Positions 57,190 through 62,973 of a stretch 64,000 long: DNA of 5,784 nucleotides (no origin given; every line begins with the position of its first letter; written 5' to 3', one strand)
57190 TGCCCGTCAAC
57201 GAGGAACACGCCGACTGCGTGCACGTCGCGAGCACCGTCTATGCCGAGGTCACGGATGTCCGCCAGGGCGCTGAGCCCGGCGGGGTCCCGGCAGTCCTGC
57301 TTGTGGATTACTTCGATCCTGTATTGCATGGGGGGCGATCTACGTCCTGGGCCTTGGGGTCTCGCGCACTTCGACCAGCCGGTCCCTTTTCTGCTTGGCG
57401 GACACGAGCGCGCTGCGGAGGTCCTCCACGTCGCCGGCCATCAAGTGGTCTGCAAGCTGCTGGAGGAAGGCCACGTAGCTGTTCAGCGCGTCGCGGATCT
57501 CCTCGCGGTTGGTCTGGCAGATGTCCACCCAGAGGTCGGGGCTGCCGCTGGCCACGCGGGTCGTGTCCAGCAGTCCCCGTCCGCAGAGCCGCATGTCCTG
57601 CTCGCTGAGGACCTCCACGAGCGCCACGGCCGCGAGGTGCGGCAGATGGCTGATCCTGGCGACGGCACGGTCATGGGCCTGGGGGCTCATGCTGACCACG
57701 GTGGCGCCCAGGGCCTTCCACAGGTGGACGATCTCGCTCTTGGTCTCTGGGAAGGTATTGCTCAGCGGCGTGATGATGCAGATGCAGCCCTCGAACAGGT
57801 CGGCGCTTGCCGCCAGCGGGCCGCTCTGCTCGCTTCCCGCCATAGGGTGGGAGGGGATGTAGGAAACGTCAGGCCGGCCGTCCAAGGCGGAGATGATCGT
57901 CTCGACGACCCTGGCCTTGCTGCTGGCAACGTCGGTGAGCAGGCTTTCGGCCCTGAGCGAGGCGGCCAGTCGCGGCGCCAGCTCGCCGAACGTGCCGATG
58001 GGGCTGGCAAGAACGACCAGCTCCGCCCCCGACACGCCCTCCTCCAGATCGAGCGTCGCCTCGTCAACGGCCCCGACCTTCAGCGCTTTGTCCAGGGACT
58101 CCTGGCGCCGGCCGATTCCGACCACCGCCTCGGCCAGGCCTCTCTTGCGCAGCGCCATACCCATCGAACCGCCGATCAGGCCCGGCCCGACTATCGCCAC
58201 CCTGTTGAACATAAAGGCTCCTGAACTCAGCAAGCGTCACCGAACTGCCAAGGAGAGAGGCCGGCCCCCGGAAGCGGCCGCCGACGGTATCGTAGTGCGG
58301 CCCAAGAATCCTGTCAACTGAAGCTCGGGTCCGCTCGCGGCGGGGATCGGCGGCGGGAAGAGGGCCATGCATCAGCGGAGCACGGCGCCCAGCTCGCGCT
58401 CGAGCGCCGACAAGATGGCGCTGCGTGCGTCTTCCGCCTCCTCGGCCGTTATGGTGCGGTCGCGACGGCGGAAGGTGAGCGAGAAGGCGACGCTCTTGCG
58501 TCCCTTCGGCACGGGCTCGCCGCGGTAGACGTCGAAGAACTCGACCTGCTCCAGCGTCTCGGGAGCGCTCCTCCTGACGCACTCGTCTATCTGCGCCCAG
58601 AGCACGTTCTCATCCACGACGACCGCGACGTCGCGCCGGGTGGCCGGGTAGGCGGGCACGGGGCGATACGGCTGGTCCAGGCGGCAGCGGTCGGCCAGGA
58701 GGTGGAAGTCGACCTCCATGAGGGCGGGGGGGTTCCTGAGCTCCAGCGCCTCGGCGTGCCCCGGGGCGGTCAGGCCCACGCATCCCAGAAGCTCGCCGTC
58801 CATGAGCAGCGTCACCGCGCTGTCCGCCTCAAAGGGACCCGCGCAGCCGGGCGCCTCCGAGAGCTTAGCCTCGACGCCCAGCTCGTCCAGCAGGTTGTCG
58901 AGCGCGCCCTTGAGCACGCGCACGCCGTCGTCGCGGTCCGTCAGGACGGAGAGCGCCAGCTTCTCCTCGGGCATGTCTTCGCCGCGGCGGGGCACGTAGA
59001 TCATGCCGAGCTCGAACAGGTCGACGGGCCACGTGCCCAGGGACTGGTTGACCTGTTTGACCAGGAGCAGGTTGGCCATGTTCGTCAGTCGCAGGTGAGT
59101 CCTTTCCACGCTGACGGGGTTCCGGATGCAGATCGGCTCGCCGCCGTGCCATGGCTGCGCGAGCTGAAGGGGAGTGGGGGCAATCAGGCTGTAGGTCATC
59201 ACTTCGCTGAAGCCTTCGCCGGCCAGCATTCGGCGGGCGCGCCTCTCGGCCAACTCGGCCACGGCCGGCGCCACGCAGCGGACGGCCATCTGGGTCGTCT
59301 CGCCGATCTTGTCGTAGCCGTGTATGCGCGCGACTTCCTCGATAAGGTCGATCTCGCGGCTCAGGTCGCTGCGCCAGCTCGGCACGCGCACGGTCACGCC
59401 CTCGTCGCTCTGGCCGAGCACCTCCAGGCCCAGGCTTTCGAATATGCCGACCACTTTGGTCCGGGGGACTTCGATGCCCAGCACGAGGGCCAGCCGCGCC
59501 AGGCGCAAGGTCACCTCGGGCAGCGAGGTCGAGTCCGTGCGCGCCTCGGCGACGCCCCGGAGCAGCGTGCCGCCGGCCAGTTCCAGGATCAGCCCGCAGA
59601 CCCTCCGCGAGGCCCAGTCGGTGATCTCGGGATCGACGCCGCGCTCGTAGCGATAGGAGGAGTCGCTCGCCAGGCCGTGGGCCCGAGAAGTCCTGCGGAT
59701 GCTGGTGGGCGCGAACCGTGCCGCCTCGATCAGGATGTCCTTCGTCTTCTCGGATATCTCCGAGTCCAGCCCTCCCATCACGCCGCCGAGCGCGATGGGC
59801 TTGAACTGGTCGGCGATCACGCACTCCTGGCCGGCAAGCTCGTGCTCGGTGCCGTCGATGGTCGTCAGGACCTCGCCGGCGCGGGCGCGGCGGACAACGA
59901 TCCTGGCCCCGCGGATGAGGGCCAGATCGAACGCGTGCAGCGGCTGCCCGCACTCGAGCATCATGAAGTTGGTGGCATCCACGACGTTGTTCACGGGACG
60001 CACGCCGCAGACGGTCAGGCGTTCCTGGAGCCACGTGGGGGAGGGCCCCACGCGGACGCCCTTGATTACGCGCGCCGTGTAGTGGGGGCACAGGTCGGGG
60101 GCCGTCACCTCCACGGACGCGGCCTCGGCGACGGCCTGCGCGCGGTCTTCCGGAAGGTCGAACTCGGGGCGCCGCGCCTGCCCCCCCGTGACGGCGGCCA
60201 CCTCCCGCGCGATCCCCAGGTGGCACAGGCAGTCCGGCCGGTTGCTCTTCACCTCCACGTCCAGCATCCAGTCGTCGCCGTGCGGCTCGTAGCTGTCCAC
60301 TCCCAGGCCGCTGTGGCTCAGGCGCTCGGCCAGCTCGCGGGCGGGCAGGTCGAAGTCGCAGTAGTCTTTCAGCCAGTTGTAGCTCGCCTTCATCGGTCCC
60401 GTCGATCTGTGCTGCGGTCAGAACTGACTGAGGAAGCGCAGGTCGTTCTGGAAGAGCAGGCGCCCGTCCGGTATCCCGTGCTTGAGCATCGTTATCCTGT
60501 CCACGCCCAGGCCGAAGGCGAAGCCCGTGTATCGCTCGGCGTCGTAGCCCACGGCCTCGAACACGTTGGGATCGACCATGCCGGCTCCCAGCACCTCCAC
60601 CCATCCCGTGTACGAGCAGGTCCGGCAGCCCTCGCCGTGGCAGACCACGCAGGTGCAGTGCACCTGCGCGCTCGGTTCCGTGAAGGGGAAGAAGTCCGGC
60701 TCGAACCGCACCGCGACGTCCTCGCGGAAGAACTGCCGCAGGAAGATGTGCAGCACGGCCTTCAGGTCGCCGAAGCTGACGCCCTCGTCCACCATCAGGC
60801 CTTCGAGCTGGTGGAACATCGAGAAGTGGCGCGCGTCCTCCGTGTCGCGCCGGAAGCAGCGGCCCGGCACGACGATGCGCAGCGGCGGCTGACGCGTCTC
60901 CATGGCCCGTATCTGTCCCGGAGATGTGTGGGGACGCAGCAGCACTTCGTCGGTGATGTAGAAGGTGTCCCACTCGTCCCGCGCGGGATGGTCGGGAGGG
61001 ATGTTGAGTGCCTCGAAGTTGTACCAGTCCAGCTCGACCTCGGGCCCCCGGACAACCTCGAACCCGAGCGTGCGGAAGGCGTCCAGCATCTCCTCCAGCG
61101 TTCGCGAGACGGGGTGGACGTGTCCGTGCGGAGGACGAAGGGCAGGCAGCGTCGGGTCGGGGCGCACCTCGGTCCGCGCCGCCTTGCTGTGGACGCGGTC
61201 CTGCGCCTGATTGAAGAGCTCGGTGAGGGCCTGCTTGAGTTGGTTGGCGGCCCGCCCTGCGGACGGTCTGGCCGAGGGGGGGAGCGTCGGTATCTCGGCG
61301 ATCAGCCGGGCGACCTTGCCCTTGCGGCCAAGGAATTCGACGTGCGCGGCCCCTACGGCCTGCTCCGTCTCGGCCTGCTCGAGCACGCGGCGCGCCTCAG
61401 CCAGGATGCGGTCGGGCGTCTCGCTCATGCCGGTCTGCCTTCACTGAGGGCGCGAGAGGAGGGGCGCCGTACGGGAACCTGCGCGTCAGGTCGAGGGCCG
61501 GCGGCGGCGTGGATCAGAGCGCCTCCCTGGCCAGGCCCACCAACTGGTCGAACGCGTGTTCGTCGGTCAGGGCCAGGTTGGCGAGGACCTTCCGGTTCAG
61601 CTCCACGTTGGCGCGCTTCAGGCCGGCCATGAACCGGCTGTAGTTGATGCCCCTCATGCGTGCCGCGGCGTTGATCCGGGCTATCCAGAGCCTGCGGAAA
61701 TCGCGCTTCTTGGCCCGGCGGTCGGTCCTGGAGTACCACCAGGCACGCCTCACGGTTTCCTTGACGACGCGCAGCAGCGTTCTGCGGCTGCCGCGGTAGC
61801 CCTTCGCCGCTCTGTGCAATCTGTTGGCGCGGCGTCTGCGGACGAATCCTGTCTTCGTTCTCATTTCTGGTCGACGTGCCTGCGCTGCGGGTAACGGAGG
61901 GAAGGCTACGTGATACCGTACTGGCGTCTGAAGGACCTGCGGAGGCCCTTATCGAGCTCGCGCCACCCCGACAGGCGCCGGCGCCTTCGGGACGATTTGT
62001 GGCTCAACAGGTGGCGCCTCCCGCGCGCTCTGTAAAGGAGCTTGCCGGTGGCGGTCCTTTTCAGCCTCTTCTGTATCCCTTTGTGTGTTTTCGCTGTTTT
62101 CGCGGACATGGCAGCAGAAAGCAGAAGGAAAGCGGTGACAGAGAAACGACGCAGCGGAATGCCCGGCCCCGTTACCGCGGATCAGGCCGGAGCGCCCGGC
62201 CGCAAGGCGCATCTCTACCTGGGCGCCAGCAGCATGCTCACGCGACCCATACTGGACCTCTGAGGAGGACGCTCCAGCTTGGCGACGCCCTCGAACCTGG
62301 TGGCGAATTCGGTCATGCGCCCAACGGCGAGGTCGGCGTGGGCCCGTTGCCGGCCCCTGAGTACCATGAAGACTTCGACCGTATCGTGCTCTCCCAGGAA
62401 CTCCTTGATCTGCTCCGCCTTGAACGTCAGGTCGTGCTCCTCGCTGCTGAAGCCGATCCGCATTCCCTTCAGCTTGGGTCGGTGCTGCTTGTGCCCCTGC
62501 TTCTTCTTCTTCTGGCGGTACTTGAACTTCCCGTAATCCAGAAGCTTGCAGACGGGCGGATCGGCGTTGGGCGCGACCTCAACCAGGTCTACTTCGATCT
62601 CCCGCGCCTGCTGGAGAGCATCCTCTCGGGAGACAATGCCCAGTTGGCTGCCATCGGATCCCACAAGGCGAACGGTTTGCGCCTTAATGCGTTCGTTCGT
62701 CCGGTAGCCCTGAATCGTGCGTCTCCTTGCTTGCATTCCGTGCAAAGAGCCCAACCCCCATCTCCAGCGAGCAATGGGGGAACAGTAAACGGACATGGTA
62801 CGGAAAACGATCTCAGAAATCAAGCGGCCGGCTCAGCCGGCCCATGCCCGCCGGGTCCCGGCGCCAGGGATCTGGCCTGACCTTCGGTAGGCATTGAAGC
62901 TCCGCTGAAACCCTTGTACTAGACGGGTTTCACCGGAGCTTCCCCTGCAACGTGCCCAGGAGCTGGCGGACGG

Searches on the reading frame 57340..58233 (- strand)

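Call 43: search_protein_families(library=pfam, proteins=[window:57340-58233:-], max_evalue=0.0001)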
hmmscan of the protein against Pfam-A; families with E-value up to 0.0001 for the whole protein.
window:57340-58233:- (297 aa): 3 families
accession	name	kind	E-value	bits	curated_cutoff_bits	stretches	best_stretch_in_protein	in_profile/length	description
PF02153.23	PDH_N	-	2.5e-31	108.7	26.5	1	25-180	2-153/154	Prephenate dehydrogenase, nucleotide-binding domain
PF20463.3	PDH_C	-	9.9e-20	71.2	22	1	183-276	1-100/102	Prephenate dehydrogenase, dimerization domain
PF03807.23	F420_oxidored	-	1e-06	29.7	21.6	1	11-103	1-92/94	NADP oxidoreductase coenzyme F420-dependent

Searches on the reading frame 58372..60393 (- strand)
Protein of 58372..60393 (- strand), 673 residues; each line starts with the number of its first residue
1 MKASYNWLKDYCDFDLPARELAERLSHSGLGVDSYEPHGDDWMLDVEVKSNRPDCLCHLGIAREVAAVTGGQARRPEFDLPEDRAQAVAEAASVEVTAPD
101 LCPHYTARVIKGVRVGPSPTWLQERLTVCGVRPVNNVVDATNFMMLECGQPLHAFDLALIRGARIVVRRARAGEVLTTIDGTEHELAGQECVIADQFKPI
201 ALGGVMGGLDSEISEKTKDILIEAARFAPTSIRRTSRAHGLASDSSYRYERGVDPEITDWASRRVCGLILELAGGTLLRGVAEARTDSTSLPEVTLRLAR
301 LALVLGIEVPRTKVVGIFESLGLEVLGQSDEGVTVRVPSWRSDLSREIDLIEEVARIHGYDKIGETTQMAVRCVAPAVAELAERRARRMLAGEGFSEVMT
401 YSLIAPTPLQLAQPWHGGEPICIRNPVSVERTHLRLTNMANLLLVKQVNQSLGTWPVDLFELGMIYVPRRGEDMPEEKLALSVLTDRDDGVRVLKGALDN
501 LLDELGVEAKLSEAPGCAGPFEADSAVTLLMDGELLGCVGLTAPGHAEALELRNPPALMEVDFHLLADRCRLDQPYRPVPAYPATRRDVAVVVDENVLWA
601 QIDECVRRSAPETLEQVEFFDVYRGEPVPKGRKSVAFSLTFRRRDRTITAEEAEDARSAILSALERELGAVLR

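Call 43: search_protein_families(library=pfam, proteins=[window:58372-60393:-], max_evalue=0.0001)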
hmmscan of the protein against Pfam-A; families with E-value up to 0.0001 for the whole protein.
window:58372-60393:- (673 aa): 4 families
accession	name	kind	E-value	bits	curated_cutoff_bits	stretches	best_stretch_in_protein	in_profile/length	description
PF03483.22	B3_4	-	4.5e-68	228.7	29.3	1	102-274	2-174/174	B3/4 domain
PF03147.19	FDX-ACB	-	6.1e-27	94.3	31.1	1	580-673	1-94/94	Ferredoxin-fold anticodon binding domain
PF03484.21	B5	-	9.7e-26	90.2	28.6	1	294-360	1-67/67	tRNA synthetase B5 domain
PF17759.6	tRNA_synthFbeta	-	9.1e-25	87.8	22.4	1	379-563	18-214/214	Phenylalanyl tRNA synthetase beta chain CLM domain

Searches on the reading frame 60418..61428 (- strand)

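Call 43: search_protein_families(library=pfam, proteins=[window:60418-61428:-], max_evalue=0.0001)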
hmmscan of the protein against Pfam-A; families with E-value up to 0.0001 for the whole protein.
window:60418-61428:- (336 aa): 2 families
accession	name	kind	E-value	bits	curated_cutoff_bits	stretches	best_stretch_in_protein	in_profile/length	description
PF01409.25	tRNA-synt_2d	-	1.4e-94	316.6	19.8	1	91-336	3-246/246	tRNA synthetases class II core domain (F)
PF02912.23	Phe_tRNA-synt_N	-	1.1e-13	51.3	22.3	1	21-84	2-65/69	Aminoacyl tRNA synthetase class II, N-terminal domain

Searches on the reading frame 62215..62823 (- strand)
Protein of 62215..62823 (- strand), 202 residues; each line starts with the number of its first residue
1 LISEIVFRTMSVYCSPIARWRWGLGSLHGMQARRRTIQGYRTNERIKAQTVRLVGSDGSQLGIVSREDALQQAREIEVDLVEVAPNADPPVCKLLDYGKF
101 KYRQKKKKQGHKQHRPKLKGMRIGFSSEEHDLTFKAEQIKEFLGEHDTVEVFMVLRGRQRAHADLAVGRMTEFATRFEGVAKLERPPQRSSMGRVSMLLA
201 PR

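Call 43: search_protein_families(library=pfam, proteins=[window:62215-62823:-], max_evalue=0.0001)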
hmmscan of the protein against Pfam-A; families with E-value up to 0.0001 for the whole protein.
window:62215-62823:- (202 aa): 2 families
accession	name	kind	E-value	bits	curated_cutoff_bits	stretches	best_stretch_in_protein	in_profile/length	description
PF05198.21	IF3_N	-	3.4e-31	107.6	26.9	1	42-109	1-68/70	Translation initiation factor IF-3, N-terminal domain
PF00707.27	IF3_C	-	1.5e-15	57.3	34.8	1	117-201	2-85/86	Translation initiation factor IF-3, C-terminal domain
